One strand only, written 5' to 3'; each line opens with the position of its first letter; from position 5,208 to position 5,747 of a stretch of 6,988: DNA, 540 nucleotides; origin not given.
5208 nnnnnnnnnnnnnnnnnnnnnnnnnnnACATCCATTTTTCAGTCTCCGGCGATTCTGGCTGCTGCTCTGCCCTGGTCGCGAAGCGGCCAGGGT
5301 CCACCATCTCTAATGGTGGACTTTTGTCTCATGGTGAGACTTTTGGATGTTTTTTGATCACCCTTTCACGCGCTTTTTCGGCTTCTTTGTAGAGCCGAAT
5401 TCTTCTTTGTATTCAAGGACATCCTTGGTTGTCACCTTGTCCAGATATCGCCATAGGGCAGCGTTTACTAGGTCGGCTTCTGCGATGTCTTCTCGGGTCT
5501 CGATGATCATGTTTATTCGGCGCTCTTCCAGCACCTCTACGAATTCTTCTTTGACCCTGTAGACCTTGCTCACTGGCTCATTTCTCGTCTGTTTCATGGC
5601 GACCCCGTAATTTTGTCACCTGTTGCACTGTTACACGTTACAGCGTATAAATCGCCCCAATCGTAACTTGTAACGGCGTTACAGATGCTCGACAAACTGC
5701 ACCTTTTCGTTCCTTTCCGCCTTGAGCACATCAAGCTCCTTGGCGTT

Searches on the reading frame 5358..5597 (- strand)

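Call 42: search_protein_families(library=pfam, max_evalue=0.01, proteins=[window:5358-5597:-])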
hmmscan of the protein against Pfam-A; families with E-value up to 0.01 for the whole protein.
window:5358-5597:- (79 aa): 0 families

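Call 43: search_protein_families(library=phrogs, max_evalue=0.01, proteins=[window:5358-5597:-])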
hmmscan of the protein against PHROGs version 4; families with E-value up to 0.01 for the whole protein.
window:5358-5597:- (79 aa): 1 family
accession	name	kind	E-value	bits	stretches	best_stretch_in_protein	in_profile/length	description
phrog_5219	-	unknown function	2.2e-18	67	1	10-67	2-59/63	-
